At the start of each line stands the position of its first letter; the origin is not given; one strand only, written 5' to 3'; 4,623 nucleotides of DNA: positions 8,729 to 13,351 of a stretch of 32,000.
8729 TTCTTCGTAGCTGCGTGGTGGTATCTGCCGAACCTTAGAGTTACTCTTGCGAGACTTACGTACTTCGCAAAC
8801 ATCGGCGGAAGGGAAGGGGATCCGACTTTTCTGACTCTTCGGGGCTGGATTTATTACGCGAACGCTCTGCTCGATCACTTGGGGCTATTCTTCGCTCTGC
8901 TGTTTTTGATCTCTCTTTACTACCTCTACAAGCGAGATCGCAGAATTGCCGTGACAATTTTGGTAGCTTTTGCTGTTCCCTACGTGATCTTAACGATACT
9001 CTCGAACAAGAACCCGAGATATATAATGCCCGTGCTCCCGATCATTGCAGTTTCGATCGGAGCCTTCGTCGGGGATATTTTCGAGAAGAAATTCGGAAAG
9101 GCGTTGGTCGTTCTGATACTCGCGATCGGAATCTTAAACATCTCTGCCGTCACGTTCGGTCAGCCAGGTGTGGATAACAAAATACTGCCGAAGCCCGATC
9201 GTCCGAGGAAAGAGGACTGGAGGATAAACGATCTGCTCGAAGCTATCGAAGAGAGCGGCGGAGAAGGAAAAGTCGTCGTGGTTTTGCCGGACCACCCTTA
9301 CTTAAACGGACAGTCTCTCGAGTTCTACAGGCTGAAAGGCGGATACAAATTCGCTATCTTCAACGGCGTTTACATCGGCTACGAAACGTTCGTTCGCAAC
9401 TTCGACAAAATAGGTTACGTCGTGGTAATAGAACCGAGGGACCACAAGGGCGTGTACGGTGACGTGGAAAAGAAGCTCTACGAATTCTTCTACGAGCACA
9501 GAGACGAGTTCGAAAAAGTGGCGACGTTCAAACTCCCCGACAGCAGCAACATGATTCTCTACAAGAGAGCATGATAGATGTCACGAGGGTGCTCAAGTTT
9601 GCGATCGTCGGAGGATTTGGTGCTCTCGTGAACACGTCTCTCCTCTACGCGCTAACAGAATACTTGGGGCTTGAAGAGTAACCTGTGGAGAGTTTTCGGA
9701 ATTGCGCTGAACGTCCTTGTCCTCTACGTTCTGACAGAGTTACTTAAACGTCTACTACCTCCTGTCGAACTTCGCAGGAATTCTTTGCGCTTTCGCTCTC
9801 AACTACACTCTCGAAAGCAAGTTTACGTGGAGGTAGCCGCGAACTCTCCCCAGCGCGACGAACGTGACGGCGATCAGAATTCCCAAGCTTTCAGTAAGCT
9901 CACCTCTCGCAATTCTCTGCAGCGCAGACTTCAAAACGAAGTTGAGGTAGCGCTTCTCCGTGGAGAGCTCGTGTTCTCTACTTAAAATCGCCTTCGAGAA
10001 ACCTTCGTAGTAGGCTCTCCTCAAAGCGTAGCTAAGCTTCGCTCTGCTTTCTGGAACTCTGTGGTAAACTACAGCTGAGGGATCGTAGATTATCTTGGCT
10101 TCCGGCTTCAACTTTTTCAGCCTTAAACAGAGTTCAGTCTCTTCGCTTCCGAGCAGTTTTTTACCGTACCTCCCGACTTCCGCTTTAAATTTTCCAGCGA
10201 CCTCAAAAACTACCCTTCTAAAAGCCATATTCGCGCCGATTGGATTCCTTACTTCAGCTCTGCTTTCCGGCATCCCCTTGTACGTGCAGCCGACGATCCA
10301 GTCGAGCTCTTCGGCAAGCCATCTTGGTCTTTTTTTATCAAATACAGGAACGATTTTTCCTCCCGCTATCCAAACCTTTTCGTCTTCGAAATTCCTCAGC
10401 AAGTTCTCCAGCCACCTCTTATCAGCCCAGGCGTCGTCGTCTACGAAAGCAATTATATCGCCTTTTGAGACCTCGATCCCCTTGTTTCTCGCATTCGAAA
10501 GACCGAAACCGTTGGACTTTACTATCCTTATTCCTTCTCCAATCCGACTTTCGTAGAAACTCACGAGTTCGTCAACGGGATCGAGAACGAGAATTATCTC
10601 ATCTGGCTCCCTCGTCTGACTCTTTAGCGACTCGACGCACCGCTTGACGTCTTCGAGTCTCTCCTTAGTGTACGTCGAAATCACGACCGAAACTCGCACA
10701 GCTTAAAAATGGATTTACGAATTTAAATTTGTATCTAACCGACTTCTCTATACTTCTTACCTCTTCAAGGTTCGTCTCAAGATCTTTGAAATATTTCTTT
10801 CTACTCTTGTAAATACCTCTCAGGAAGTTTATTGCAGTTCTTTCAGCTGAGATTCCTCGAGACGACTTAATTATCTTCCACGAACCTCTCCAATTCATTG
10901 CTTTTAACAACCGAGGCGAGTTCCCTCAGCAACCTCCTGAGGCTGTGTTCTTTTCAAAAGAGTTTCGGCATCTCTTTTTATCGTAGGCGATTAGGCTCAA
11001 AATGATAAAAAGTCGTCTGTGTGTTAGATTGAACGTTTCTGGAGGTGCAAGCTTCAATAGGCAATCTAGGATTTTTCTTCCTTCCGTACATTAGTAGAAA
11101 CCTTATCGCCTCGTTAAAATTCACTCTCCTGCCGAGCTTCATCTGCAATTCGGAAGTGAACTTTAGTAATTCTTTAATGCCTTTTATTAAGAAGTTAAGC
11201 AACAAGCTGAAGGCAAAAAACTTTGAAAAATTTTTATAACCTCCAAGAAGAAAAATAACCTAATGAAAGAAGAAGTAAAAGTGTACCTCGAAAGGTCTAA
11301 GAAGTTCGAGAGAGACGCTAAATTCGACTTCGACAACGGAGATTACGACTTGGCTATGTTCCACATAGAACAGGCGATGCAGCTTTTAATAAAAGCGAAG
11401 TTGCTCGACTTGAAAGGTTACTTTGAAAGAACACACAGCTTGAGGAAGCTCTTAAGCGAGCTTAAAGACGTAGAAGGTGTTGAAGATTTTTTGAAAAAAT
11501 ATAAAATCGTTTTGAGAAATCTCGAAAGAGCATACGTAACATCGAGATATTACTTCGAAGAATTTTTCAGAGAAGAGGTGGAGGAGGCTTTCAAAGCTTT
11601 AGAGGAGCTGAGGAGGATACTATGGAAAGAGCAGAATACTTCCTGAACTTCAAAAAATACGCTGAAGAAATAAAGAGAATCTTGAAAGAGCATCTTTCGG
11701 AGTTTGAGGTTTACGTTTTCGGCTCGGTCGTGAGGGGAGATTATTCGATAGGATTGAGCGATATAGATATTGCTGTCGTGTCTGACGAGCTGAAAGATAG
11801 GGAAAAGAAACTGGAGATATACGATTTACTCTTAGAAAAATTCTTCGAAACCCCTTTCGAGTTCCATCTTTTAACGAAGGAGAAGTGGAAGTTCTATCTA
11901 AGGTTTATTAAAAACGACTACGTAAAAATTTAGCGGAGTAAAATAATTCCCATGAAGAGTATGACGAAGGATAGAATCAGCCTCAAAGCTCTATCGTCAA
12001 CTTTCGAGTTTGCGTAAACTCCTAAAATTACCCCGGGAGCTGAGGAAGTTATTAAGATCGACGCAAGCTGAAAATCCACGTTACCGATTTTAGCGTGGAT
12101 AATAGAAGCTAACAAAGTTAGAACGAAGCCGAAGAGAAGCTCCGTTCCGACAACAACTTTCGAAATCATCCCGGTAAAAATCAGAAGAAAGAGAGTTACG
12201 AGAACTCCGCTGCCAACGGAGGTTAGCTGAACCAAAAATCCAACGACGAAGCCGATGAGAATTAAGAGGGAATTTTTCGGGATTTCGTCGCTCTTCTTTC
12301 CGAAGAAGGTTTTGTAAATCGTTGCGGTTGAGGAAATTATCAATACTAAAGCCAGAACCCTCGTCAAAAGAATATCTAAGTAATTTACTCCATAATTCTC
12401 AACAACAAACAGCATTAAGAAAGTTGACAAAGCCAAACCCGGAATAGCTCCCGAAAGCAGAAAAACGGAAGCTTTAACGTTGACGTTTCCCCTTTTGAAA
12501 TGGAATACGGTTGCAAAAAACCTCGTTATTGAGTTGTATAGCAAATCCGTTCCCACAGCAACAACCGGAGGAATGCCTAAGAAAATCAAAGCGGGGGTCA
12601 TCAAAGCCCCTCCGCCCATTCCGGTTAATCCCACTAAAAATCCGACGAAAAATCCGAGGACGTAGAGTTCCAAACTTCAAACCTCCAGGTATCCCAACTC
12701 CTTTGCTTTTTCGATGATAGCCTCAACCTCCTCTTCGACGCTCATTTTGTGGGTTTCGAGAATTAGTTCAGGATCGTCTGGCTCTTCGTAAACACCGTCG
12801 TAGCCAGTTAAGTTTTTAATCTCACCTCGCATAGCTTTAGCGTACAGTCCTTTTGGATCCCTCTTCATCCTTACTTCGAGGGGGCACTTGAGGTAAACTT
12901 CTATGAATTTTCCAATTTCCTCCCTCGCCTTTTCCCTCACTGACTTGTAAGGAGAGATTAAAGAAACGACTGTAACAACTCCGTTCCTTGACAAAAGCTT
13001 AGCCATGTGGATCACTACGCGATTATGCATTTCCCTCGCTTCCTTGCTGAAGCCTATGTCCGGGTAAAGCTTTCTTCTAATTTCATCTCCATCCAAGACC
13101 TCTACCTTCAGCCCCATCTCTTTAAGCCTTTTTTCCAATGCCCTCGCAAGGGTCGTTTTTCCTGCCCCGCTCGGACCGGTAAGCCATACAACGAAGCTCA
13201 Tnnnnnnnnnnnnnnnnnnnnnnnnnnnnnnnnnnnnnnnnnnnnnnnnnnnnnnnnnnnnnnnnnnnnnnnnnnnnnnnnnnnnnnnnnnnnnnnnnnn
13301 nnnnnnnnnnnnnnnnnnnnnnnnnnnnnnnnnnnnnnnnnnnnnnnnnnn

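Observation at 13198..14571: AlkP-superfamily (NPP-type) enzyme translationally coupled between a pAp phosphatase candidate and APS kinase: candidate novel sulfuryl-transfer or APS/PAPS-processing enzyme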

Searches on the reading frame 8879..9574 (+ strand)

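Call 86: search_protein_families(library=pfam, proteins=[window:8879-9574:+], max_evalue=0.001)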
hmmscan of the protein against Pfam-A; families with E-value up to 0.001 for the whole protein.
window:8879-9574:+ (231 aa): 1 family
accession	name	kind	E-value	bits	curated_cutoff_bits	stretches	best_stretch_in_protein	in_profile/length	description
PF03901.23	Glyco_transf_22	-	2.8e-06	27.3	23.8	1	4-89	271-357/414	Alg9-like mannosyltransferase family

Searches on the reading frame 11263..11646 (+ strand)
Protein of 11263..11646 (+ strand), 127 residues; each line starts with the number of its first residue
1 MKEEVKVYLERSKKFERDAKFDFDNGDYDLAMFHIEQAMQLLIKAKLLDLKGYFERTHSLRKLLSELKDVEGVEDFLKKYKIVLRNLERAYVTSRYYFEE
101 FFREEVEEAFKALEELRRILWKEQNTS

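Call 86: search_protein_families(library=pfam, proteins=[window:11263-11646:+], max_evalue=0.001)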
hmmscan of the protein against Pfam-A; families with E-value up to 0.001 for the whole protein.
window:11263-11646:+ (127 aa): 1 family
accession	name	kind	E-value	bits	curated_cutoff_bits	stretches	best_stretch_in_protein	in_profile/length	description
PF05168.19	HEPN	-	4.3e-25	88.6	22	1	6-119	2-113/117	HEPN domain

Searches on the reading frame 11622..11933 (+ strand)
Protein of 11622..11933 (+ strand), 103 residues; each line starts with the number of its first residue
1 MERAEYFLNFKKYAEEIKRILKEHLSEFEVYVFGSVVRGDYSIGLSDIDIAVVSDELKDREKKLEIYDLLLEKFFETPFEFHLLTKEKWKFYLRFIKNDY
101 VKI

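Call 86: search_protein_families(library=pfam, proteins=[window:11622-11933:+], max_evalue=0.001)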
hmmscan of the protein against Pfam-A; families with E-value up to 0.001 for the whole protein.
window:11622-11933:+ (103 aa): 3 families
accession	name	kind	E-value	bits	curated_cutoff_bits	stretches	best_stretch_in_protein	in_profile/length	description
PF01909.29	NTP_transf_2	-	1.2e-13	51.7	21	1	15-102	2-92/93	Nucleotidyltransferase domain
PF18765.7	Polbeta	-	1.4e-11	44.8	26.9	1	15-98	1-83/93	Polymerase beta, Nucleotidyltransferase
PF22600.2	MTPAP-like_central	-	6.4e-05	23.5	27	1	12-71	24-84/139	Poly(A) RNA polymerase, mitochondrial-like, central palm domain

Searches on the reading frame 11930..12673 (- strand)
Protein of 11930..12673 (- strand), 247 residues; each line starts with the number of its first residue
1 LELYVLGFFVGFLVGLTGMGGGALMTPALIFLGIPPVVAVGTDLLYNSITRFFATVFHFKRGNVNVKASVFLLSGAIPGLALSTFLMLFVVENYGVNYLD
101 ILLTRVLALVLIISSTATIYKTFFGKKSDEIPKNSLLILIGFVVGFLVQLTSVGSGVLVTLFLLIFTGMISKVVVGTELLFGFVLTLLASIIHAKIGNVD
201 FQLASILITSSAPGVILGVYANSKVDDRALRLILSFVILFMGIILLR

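Call 3: search_protein_families(library=pfam, proteins=[window:11930-12673:-], max_evalue=0.01)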
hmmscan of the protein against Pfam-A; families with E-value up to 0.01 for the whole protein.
window:11930-12673:- (247 aa): 1 family
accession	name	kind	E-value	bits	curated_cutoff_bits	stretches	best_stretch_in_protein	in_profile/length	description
PF01925.25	TauE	-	8.2e-43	147.2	32.6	1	5-243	3-235/237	Sulfite exporter TauE/SafE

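Call 4: search_protein_families(library=ncbifam, proteins=[window:11930-12673:-], max_evalue=0.01)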
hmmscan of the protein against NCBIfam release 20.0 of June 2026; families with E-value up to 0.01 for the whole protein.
window:11930-12673:- (247 aa): 1 family
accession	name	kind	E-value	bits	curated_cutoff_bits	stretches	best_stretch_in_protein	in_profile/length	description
NF007909.0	PRK10621.1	equivalog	4.8e-05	22.8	383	1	3-105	15-116/266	hypothetical protein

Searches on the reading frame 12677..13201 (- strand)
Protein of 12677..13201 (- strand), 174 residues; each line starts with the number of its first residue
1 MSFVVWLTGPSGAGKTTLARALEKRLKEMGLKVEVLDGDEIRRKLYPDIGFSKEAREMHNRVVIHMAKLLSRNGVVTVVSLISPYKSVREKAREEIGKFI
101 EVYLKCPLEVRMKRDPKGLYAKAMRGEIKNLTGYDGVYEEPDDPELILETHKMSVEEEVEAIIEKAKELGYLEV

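Call 3: search_protein_families(library=pfam, proteins=[window:12677-13201:-], max_evalue=0.01)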
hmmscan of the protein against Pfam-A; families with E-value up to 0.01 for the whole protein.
window:12677-13201:- (174 aa): 27 families (the best 25 are shown)
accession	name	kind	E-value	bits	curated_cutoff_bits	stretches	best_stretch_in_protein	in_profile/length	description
PF01583.26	APS_kinase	-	9.6e-59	198.2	21.1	1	2-148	2-151/152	Adenylylsulphate kinase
PF13238.12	AAA_18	-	1.3e-08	35.8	29.4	1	6-114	2-107/128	AAA domain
PF13671.12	AAA_33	-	1.6e-08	35.4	27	1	4-79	1-75/143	AAA domain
PF08433.16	KTI12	-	7.6e-08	32.6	22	1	5-145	4-150/271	Chromatin associated protein KTI12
PF00005.33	ABC_tran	-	6.7e-05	24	25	1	4-62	13-61/137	ABC transporter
PF06414.18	Zeta_toxin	-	7.4e-05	22.7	22.3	1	5-62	19-74/199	Zeta toxin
PF13521.12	AAA_28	-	8e-05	23.4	27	1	5-54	2-44/164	AAA domain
PF03266.21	NTPase_1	-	8.3e-05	22.9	23.9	1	5-45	2-42/168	NTPase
PF13401.12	AAA_22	-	0.00011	23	27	1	6-51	9-56/130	AAA domain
PF02224.24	Cytidylate_kin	-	0.00016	21.9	26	0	7-27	3-23/211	Cytidylate kinase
PF00004.35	AAA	-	0.00028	21.8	21.2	1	6-50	2-38/131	ATPase family associated with various cellular activities (AAA)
PF00485.24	PRK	-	0.00035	20.9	22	1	5-43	2-40/196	Phosphoribulokinase / Uridine kinase family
PF13191.12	AAA_16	-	0.00054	20.9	32.6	1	5-30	27-52/167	AAA ATPase domain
PF20720.3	nSTAND3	-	0.00062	19.9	27.2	1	4-41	19-57/155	Novel STAND NTPase 3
PF00910.28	RNA_helicase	-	0.0013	19.6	21.5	1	5-28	1-24/105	RNA helicase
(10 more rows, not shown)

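Call 4: search_protein_families(library=ncbifam, proteins=[window:12677-13201:-], max_evalue=0.01)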
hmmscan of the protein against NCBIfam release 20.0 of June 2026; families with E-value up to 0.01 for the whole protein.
window:12677-13201:- (174 aa): 42 families (the best 25 are shown)
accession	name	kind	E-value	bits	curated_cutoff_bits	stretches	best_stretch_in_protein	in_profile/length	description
TIGR00455.1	apsK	equivalog_domain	1.3e-69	233.5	138.7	1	2-165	18-183/184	adenylyl-sulfate kinase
NF002059.0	PRK00889.1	subfamily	6.4e-61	205.1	244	1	3-173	6-176/177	adenylyl-sulfate kinase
NF003013.0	PRK03846.1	subfamily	8.9e-51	172.4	163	1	2-168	28-196/202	adenylyl-sulfate kinase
NF004035.0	PRK05506.1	subfamily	1.1e-50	172.6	715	1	3-167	461-627/632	bifunctional sulfate adenylyltransferase subunit 1/adenylylsulfate kinase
NF004040.0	PRK05537.1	equivalog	3.1e-50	171.2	669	1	3-173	397-571/572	bifunctional sulfate adenylyltransferase/adenylylsulfate kinase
NF004041.0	PRK05541.1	subfamily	4.1e-40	137.7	127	1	3-167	8-171/176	adenylyl-sulfate kinase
TIGR03574.1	selen_PSTK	equivalog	2.3e-10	40.4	290.5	1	5-166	2-167/249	L-seryl-tRNA(Sec) kinase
NF005807.0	PRK07667.1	equivalog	7.4e-06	25.6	221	1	3-40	18-55/193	kinase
NF006616.1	PRK09183.1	subfamily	3.6e-05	23.2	300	1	5-37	103-135/253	IS21-like element helper ATPase IstB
TIGR01313.1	therm_gnt_kin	subfamily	5.4e-05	23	113.75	1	7-114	3-111/164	gluconokinase, GntK/IdnK-type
NF006746.0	PRK09270.1-5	subfamily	8.3e-05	21.6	250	1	3-38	22-57/210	nucleoside/nucleotide kinase family protein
TIGR03575.1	selen_PSTK_euk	equivalog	0.00014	21.2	382.35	0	7-52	4-50/340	L-seryl-tRNA(Sec) kinase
NF011997.0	PRK15453.1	equivalog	0.00022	20.7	362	1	4-63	7-66/290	phosphoribulokinase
NF010248.0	PRK13695.1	equivalog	0.00041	20.1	156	1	5-54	6-54/180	NTPase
NF005115.0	PRK06547.1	equivalog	0.00049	19.5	173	1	3-29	16-42/172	hypothetical protein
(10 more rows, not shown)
